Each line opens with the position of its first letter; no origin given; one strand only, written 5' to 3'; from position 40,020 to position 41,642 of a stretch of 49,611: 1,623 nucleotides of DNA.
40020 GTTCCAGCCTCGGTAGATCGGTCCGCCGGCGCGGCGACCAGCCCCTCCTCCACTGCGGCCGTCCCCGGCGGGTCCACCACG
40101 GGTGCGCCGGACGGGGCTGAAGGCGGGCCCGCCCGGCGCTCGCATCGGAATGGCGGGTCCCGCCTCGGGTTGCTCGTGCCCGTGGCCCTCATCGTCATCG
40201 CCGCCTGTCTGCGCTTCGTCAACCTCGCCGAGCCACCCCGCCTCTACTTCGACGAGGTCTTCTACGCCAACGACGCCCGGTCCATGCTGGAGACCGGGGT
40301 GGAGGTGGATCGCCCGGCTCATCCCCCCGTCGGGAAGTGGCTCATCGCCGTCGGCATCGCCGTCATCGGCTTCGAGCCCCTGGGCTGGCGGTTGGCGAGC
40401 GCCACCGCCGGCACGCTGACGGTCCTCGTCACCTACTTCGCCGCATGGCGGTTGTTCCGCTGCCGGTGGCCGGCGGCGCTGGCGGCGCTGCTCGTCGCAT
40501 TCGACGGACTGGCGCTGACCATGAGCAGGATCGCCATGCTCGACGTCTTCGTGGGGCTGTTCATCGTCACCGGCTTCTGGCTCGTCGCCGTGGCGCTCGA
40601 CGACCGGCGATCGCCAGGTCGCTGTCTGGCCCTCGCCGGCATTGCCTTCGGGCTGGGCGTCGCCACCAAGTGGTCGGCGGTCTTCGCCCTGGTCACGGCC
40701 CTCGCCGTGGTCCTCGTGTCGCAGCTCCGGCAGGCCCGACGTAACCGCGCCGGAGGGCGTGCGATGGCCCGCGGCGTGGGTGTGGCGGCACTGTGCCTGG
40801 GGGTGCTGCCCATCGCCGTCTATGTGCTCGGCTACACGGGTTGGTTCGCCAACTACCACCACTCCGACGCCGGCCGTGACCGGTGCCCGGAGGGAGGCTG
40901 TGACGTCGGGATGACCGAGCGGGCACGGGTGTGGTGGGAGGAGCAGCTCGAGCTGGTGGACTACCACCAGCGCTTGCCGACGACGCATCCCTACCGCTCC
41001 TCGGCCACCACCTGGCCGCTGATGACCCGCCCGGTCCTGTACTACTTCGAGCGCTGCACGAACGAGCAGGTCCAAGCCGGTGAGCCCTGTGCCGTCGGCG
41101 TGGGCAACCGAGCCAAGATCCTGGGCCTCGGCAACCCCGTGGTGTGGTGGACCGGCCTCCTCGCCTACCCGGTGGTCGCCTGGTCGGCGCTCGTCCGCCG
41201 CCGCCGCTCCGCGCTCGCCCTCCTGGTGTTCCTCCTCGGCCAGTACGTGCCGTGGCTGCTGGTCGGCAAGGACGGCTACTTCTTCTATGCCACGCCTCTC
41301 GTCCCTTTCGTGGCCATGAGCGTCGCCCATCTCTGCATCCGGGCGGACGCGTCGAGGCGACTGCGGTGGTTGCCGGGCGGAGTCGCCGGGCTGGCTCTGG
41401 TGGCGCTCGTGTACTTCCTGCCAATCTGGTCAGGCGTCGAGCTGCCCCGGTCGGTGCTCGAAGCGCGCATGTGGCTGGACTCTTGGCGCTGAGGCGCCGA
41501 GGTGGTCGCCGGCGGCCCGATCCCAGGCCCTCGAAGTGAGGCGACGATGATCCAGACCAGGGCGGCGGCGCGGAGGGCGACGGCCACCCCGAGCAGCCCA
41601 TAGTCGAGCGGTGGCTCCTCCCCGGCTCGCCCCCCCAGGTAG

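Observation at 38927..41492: ppm1 / Thr-Glu-repeat lipoprotein / pmt: a compact protein O-mannosylation module with a built-in candidate substrate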

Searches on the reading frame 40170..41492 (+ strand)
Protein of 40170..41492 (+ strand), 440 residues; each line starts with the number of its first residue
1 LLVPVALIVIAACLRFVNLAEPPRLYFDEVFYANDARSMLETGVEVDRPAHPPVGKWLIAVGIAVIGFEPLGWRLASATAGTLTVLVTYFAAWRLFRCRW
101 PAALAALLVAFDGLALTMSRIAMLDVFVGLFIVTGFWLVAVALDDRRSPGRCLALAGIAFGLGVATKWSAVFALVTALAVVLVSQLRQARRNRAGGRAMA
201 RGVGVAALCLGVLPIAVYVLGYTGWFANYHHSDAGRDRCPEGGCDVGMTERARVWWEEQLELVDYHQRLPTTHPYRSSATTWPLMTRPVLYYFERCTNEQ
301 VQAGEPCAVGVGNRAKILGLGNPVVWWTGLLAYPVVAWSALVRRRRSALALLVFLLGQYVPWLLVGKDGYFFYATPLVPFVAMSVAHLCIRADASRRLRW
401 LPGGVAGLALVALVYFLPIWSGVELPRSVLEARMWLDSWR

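Call 4: search_protein_families(library=pfam, proteins=[window:40170-41492:+], max_evalue=0.01)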
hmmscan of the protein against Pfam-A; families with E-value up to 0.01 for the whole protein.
window:40170-41492:+ (440 aa): 3 families
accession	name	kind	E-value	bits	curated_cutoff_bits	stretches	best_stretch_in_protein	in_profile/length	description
PF02366.24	PMT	-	1.4e-22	80.9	22.7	2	72-220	84-235/245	Dolichyl-phosphate-mannose-protein mannosyltransferase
PF16192.10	PMT_4TMC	-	2.1e-18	67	32.4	1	255-439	5-202/202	C-terminal four TMM region of protein-O-mannosyltransferase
PF13231.12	PMT_2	-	2.5e-16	60.7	26.1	1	51-188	2-136/160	Dolichyl-phosphate-mannose-protein mannosyltransferase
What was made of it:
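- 40170..41492 (+): GT39 protein O-mannosyltransferase (Pmt). 440 aa from TTG 40170; 438 aa from GTG 40176 as called in the protein collection. PF02366 / PF16192 / PF13231 (call 4).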

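Call 5: search_protein_families(library=ncbifam, proteins=[window:40170-41492:+], max_evalue=0.01)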
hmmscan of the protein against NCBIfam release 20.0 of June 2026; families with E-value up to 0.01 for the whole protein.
window:40170-41492:+ (440 aa): 2 families
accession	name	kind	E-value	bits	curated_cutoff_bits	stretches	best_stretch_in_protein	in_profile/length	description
NF058602.1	PrMnsylTfPmt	equivalog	2.3e-45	155.4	800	2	156-440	226-530/530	protein O-mannosyltransferase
NF009784.2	PRK13279.1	equivalog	7.4e-13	47.9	567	1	28-190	31-200/539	lipid IV(A) 4-amino-4-deoxy-L-arabinosyltransferase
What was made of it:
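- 40170..41492 (+): NCBIfam Pmt equivalog scores 155 bits, below its 800-bit cut-off (call 5).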

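Call 10: find_homologous_proteins(query=window:40170-41492:+, max_evalue=1e-20)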
Query window:40170-41492:+ (440 aa): 658 proteins with E <= 1e-20 among 8000 candidates; the best 120 are listed.
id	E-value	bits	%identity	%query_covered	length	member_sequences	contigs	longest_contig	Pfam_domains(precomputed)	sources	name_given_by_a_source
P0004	5.5e-292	987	100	100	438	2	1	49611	PF02366.25,PF16192.11,PF13231.13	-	-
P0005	2.6e-242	823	85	100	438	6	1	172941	PF02366.25,PF16192.11,PF13231.13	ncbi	-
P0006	1.8e-240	817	83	97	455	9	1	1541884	PF02366.25,PF16192.11,PF13231.13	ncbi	-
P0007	1.5e-227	774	78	100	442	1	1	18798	PF02366.25,PF16192.11,PF13231.13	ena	-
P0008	7.9e-227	772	80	97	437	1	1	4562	PF02366.25,PF16192.11,PF13231.13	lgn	-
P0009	4.3e-222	756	77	100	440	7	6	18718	PF02366.25,PF16192.11,PF13231.13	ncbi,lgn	-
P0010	7.2e-221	752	78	99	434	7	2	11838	PF02366.25,PF16192.11,PF13231.13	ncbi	-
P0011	2.6e-220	750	76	100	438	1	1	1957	PF02366.25,PF16192.11,PF13231.13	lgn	-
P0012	8.0e-217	739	77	97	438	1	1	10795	PF02366.25,PF16192.11,PF13231.13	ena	-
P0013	8.0e-216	736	75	99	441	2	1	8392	PF02366.25,PF16192.11,PF13231.13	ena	-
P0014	1.3e-215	735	75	100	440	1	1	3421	PF02366.25,PF16192.11,PF13231.13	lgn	-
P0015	1.3e-213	728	76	99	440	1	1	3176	PF02366.25,PF16192.11,PF13231.13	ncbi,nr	ncbi:MAG TPA: phospholipid carrier-dependent glycosyltransferase [Acidimicrobiales bacterium]|nr:pho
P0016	5.4e-196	670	70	100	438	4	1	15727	PF02366.25,PF16192.11,PF13231.13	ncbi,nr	ncbi:MAG: phospholipid carrier-dependent glycosyltransferase [Actinomycetota bacterium]|nr:phospholi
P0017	3.9e-195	668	70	97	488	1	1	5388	PF02366.25,PF16192.11,PF13231.13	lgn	-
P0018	3.1e-192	658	75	90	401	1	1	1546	PF02366.25,PF16192.11,PF13231.13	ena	-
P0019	3.0e-150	520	66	84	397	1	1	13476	PF02366.25,PF16192.11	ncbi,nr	ncbi:MAG: phospholipid carrier-dependent glycosyltransferase, partial [Actinobacteria bacterium]|nr:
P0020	2.2e-132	461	50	100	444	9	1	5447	PF02366.25,PF16192.11,PF13231.13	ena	-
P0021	4.4e-132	460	49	100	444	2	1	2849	PF02366.25,PF16192.11,PF13231.13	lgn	-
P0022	6.2e-124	433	48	97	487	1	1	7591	PF02366.25,PF16192.11,PF13231.13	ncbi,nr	ncbi:MAG TPA: phospholipid carrier-dependent glycosyltransferase [Egibacteraceae bacterium]|nr:phosp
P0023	2.3e-123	431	51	95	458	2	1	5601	PF02366.25,PF16192.11,PF13231.13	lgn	-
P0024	3.1e-123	430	49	97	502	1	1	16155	PF02366.25,PF16192.11,PF13231.13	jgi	jgi:dolichyl-phosphate-mannose--protein O-mannosyl transferase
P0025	1.1e-122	429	50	97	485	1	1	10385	PF09594.17,PF02366.25,PF16192.11,PF13231.13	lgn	-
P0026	1.7e-122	428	50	97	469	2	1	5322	PF02366.25,PF16192.11,PF13231.13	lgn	-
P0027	3.1e-121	424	52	95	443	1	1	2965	PF02366.25,PF16192.11,PF13231.13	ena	-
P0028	2.4e-120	421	50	97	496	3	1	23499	PF02366.25,PF16192.11,PF13231.13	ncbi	-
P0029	3.2e-120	421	48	97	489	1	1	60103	PF02366.25,PF16192.11,PF13231.13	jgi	jgi:dolichyl-phosphate-mannose-protein mannosyltransferase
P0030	5.1e-120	420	49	100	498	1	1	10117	PF02366.25,PF16192.11,PF13231.13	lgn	-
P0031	6.0e-120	420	51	97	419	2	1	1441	PF02366.25,PF16192.11,PF13231.13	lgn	-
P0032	1.3e-119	418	50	98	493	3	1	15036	PF02366.25,PF16192.11,PF13231.13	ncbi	ncbi:phospholipid carrier-dependent glycosyltransferase [soil metagenome]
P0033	1.5e-119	418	49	99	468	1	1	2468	PF02366.25,PF16192.11,PF13231.13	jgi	jgi:dolichyl-phosphate-mannose--protein O-mannosyl transferase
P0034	1.9e-119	418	50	97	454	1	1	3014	PF02366.25,PF16192.11,PF13231.13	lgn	-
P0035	5.6e-119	416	48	100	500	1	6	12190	PF02366.25,PF16192.11,PF13231.13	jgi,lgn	jgi:dolichyl-phosphate-mannose-protein mannosyltransferase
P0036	1.4e-118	415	51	98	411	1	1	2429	PF02366.25,PF16192.11,PF13231.13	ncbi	-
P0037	4.0e-118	414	51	96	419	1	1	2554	PF02366.25,PF16192.11,PF13231.13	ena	-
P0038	9.4e-118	412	50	97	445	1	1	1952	PF02366.25,PF16192.11,PF13231.13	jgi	jgi:dolichyl-phosphate-mannose-protein mannosyltransferase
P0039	1.2e-117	412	46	98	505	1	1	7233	PF02366.25,PF16192.11,PF13231.13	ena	-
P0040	2.9e-117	411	49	99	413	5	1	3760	PF02366.25,PF16192.11,PF13231.13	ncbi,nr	ncbi:MAG: phospholipid carrier-dependent glycosyltransferase [Acidimicrobiia bacterium]|nr:phospholi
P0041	3.4e-117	411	51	96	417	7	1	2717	PF02366.25,PF16192.11,PF13231.13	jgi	jgi:dolichyl-phosphate-mannose--protein O-mannosyl transferase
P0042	1.7e-116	408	50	100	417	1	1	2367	PF02366.25,PF16192.11,PF13231.13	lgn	-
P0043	3.6e-116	407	51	99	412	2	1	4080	PF02366.25,PF16192.11,PF13231.13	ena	-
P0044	5.5e-116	407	47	97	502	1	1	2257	PF02366.25,PF16192.11,PF13231.13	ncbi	-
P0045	6.7e-116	406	48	97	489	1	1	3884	PF02366.25,PF16192.11,PF13231.13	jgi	jgi:dolichyl-phosphate-mannose-protein mannosyltransferase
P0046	1.5e-115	405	46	97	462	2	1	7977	PF02366.25,PF16192.11,PF13231.13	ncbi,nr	ncbi:MAG TPA: phospholipid carrier-dependent glycosyltransferase [Egibacteraceae bacterium]|nr:phosp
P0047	1.6e-115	405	47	99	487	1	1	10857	PF02366.25,PF16192.11,PF13231.13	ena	-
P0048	1.6e-115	405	49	96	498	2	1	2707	PF02366.25,PF16192.11,PF13231.13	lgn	-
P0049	3.1e-115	404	44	100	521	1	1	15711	PF02366.25,PF16192.11,PF13231.13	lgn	-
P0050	5.6e-115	403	47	100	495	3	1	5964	PF02366.25,PF16192.11,PF13231.13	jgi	jgi:dolichyl-phosphate-mannose--protein O-mannosyl transferase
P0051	5.7e-115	403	48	96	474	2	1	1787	PF02366.25,PF16192.11,PF13231.13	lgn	-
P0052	5.7e-115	403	46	98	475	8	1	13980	PF02366.25,PF16192.11,PF13231.13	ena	-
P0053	1.0e-114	402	48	97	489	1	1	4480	PF02366.25,PF16192.11,PF13231.13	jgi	jgi:dolichyl-phosphate-mannose-protein mannosyltransferase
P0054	1.4e-114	402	48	97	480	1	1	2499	PF02366.25,PF16192.11,PF13231.13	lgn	-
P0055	2.5e-114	401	50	100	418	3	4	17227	PF02366.25,PF16192.11,PF13231.13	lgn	-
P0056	3.2e-114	401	50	98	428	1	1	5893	PF02366.25,PF16192.11,PF13231.13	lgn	-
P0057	3.4e-114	401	44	98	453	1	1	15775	PF02366.25,PF16192.11,PF13231.13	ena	-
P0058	4.6e-114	400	45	99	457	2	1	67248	PF02366.25,PF16192.11,PF13231.13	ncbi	-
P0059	6.2e-114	400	44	97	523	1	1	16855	PF02366.25,PF16192.11,PF13231.13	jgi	-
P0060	6.6e-114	400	50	96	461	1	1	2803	PF02366.25,PF16192.11,PF13231.13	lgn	-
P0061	1.7e-113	398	47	98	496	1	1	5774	PF02366.25,PF16192.11,PF13231.13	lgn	-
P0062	1.8e-113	398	50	100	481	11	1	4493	PF02366.25,PF16192.11,PF13231.13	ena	-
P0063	1.9e-113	398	47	98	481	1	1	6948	PF02366.25,PF16192.11,PF13231.13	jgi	jgi:dolichyl-phosphate-mannose-protein mannosyltransferase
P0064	2.1e-113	398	48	96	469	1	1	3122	PF02366.25,PF16192.11,PF13231.13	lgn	-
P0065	3.3e-113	397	49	98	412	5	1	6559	PF02366.25,PF16192.11,PF13231.13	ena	-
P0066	3.9e-113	397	48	97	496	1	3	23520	PF02366.25,PF16192.11,PF13231.13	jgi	jgi:dolichyl-phosphate-mannose-protein mannosyltransferase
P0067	5.1e-113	397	49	98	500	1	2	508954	PF02366.25,PF16192.11,PF13231.13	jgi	jgi:dolichyl-phosphate-mannose-protein mannosyltransferase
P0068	7.4e-113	396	45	98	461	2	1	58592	PF02366.25,PF16192.11,PF13231.13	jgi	jgi:dolichyl-phosphate-mannose--protein O-mannosyl transferase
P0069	1.6e-112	395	48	98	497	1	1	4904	PF02366.25,PF16192.11,PF13231.13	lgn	-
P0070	1.9e-112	395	47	97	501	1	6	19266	PF02366.25,PF16192.11,PF13231.13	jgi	jgi:dolichyl-phosphate-mannose-protein mannosyltransferase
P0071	2.9e-112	394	47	100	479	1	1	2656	PF02366.25,PF16192.11,PF13231.13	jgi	jgi:dolichyl-phosphate-mannose-protein mannosyltransferase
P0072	3.3e-112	394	49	97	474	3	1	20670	PF02366.25,PF16192.11,PF13231.13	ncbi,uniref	ncbi:phospholipid carrier-dependent glycosyltransferase [Modestobacter roseus]|uniref:phospholipid c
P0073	3.4e-112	394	48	95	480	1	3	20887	PF02366.25,PF16192.11,PF13231.13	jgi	jgi:dolichyl-phosphate-mannose-protein mannosyltransferase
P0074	4.7e-112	394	47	99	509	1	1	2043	PF02366.25,PF16192.11,PF13231.13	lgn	-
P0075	8.1e-112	393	46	99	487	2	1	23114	PF02366.25,PF16192.11,PF13231.13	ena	-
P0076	1.1e-111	392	48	100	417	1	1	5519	PF02366.25,PF16192.11,PF13231.13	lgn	-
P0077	1.5e-111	392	47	100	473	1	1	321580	PF02366.25,PF16192.11,PF13231.13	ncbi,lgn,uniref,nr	ncbi:phospholipid carrier-dependent glycosyltransferase [Blastococcus xanthinilyticus]|uniref:Polypr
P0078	1.9e-111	392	46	98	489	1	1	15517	PF02366.25,PF16192.11,PF13231.13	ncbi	ncbi:MAG: dolichyl-phosphate-mannose--protein mannosyltransferase, partial [Egibacteraceae bacterium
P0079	2.0e-111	392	46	100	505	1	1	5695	PF02366.25,PF16192.11,PF13231.13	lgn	-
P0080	2.1e-111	391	49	95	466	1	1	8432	PF02366.25,PF16192.11,PF13231.13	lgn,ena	-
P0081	4.5e-111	390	47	100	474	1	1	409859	PF02366.25,PF16192.11,PF13231.13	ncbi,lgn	-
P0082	4.8e-111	390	44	98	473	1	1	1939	PF02366.25,PF16192.11,PF13231.13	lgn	-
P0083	5.9e-111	390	46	100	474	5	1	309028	PF02366.25,PF16192.11,PF13231.13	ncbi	ncbi:phospholipid carrier-dependent glycosyltransferase [Blastococcus sp. SYSU DS0539]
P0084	6.2e-111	390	45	97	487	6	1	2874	PF02366.25,PF16192.11,PF13231.13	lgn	-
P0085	6.7e-111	390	49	96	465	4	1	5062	PF02366.25,PF16192.11,PF13231.13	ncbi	-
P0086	1.0e-110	389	47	100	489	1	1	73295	PF02366.25,PF16192.11,PF13231.13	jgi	jgi:dolichyl-phosphate-mannose-protein mannosyltransferase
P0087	2.5e-110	388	44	98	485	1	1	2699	PF02366.25,PF16192.11,PF13231.13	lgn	-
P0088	3.0e-110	388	45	98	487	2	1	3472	PF02366.25,PF16192.11,PF13231.13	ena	-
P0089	3.7e-110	387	47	99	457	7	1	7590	PF02366.25,PF16192.11,PF13231.13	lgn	-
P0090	7.6e-110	386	46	99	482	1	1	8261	PF02366.25,PF16192.11,PF13231.13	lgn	-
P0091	8.4e-110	386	47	97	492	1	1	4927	PF02366.25,PF16192.11,PF13231.13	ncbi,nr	ncbi:MAG: phospholipid carrier-dependent glycosyltransferase [Euzebyales bacterium]|nr:phospholipid 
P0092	1.5e-109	385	44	98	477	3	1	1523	PF02366.25,PF16192.11,PF13231.13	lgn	-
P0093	6.3e-109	383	47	98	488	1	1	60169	PF02366.25,PF16192.11,PF13231.13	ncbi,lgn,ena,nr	ncbi:MAG TPA: phospholipid carrier-dependent glycosyltransferase [Egibacteraceae bacterium]|nr:phosp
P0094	6.5e-109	383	44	99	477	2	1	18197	PF02366.25,PF16192.11,PF13231.13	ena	-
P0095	7.4e-109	383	47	97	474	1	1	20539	PF02366.25,PF16192.11,PF13231.13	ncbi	-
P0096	1.5e-108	382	49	100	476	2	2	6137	PF02366.25,PF16192.11,PF13231.13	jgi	jgi:dolichyl-phosphate-mannose-protein mannosyltransferase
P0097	1.6e-108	382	45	98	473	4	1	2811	PF02366.25,PF16192.11,PF13231.13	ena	-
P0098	2.0e-108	382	45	98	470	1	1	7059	PF02366.25,PF16192.11,PF13231.13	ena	-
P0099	3.0e-108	381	46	97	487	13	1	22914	PF02366.25,PF16192.11,PF13231.13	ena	-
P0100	3.1e-108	381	47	100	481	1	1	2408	PF02366.25,PF16192.11,PF13231.13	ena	-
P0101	3.2e-108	381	46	99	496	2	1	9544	PF02366.25,PF16192.11,PF13231.13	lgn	-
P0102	3.3e-108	381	47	100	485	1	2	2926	PF02366.25,PF16192.11,PF13231.13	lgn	-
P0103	5.6e-108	380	45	100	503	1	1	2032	PF02366.25,PF16192.11,PF13231.13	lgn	-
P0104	8.3e-108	380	44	97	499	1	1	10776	PF02366.25,PF16192.11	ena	-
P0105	9.0e-108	380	46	98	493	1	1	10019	PF02366.25,PF16192.11,PF13231.13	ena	-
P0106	1.2e-107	379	46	99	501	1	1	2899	PF02366.25,PF16192.11,PF13231.13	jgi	-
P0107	1.4e-107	379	45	96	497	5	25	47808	PF02366.25,PF16192.11,PF13231.13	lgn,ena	-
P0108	1.4e-107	379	46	99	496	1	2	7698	PF02366.25,PF16192.11,PF13231.13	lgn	-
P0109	1.6e-107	379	44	100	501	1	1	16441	PF02366.25,PF16192.11,PF13231.13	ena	-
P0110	1.9e-107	378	46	97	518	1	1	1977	PF02366.25,PF16192.11,PF13231.13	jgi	-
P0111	4.0e-107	377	51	95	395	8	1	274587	PF02366.25,PF16192.11,PF13231.13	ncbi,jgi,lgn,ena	-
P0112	7.2e-107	377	47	100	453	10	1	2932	PF02366.25,PF16192.11,PF13231.13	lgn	-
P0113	8.1e-107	376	50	100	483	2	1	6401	PF02366.25,PF16192.11,PF13231.13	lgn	-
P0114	8.1e-107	376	46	97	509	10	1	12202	PF02366.25,PF16192.11,PF13231.13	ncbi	ncbi:phospholipid carrier-dependent glycosyltransferase [soil metagenome]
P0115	8.7e-107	376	41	100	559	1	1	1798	PF02366.25,PF16192.11,PF13231.13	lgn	-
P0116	1.0e-106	376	46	98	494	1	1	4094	PF02366.25,PF16192.11,PF13231.13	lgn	-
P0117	1.3e-106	376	45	97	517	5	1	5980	PF02366.25,PF16192.11,PF13231.13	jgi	jgi:dolichyl-phosphate-mannose--protein O-mannosyl transferase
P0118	1.4e-106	376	46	100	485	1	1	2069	PF02366.25,PF16192.11,PF13231.13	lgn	-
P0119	1.6e-106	375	46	99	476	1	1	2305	PF02366.25,PF16192.11,PF13231.13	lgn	-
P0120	1.6e-106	375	46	96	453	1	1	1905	PF02366.25,PF16192.11,PF13231.13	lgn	-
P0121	2.1e-106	375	47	100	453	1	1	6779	PF02366.25,PF16192.11,PF13231.13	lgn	-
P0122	6.2e-106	373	44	100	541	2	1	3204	PF02366.25,PF16192.11,PF13231.13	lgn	-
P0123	1.0e-105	373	46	100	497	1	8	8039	PF02366.25,PF16192.11,PF13231.13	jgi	jgi:dolichyl-phosphate-mannose-protein mannosyltransferase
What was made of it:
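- On GT39 protein O-mannosyltransferase (Pmt): Identity to the Pmts nearest outside its own clade is about 45-52% (call 10).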

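Call 11: find_encoding_contigs(protein=P0005, flank=7000, max_places=2)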
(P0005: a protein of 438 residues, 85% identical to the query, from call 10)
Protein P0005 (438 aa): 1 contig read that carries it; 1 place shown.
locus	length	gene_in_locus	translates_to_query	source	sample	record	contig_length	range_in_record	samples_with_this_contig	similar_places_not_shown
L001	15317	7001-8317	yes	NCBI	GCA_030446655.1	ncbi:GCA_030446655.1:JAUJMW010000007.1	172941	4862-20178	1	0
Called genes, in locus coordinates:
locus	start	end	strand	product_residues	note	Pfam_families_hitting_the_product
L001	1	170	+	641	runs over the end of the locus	PF00115:COX1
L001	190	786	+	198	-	PF00510:COX3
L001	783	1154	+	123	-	-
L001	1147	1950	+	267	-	PF09678:Caa3_CtaG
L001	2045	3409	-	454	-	PF00033:Cytochrome_B, PF13631:Cytochrom_B_N_2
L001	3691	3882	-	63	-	-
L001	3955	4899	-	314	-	-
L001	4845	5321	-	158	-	PF13589:HATPase_c_3 (weak)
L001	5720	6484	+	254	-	PF00535:Glycos_transf_2, PF13641:Glyco_tranf_2_3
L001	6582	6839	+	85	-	-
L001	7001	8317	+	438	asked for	PF13231:PMT_2, PF02366:PMT, PF16192:PMT_4TMC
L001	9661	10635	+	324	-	PF00106:adh_short, PF08659:KR, PF13561:adh_short_C2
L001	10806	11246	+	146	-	PF00011:HSP20, PF17886:ArsA_HSP20 (weak)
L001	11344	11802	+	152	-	PF00011:HSP20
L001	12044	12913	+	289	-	PF01972:SDH_protease, PF00574:CLP_protease (faint), PF25145:NfeD1b_N, PF01343:Peptidase_S49 (weak)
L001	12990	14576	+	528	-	PF02541:Ppx-GppA, PF21447:Ppx-GppA_III, PF01966:HD (weak)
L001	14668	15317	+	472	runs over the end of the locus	PF00171:Aldedh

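Call 12: find_encoding_contigs(protein=P0006, flank=7000, max_places=2)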
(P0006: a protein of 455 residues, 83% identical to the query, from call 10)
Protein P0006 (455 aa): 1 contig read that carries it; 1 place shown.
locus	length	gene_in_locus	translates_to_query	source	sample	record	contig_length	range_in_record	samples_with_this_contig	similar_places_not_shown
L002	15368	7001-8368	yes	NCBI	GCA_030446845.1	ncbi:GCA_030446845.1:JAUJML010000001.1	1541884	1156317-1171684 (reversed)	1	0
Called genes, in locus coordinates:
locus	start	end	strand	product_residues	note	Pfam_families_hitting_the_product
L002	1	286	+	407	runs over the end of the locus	PF00696:AA_kinase, PF01842:ACT, PF22468:ACT_9, PF01842:ACT (weak), PF13840:ACT_7, PF22468:ACT_9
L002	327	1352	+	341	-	PF01118:Semialdhyde_dh, PF02774:Semialdhyde_dhC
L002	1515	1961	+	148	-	PF00376:MerR, PF13411:MerR_1, PF09278:MerR-DNA-bind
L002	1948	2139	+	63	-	-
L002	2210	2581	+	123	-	PF03551:PadR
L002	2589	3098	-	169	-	PF07681:DoxX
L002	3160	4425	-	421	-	PF00817:IMS, PF11798:IMS_HHH (weak), PF21999:IMS_HHH_1 (weak), PF11799:IMS_C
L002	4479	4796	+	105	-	PF10041:DUF2277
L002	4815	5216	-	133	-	PF07883:Cupin_2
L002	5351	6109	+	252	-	PF00535:Glycos_transf_2, PF13641:Glyco_tranf_2_3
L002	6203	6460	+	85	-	-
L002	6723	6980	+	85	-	-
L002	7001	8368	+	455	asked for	PF02366:PMT, PF13231:PMT_2, PF16192:PMT_4TMC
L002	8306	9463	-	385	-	PF09594:GT87 (weak)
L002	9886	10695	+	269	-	PF05552:MS_channel_1st_1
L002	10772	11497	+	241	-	PF05239:PRC, PF09557:DUF2382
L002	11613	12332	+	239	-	-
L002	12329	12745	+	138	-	PF07332:Phage_holin_3_6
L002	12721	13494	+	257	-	PF01442:Apolipoprotein (faint), PF12277:DUF3618 (weak)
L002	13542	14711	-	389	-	PF04542:Sigma70_r2 (weak), PF08281:Sigma70_r4_2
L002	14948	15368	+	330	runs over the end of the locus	PF03631:Virul_fac_BrkB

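Call 13: find_encoding_contigs(protein=P0016, flank=7000, max_places=2)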
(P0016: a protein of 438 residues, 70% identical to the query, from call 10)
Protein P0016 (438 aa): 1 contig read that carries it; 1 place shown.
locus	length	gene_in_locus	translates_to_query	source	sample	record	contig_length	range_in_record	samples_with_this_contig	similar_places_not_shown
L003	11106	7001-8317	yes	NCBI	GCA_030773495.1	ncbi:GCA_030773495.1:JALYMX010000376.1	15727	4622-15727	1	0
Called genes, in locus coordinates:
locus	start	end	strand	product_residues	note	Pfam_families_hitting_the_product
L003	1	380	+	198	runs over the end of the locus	-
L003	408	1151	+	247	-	PF05239:PRC, PF09557:DUF2382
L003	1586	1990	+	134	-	-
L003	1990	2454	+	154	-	PF07332:Phage_holin_3_6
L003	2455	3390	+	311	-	PF12277:DUF3618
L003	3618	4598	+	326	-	PF03631:Virul_fac_BrkB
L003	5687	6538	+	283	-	PF00535:Glycos_transf_2, PF13641:Glyco_tranf_2_3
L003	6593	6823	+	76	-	-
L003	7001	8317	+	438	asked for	PF02366:PMT, PF13231:PMT_2, PF16192:PMT_4TMC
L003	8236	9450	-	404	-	PF09594:GT87 (weak)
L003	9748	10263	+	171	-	-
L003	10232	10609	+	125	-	PF13020:NOV_C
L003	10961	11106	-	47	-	PF17765:MLTR_LBD (weak)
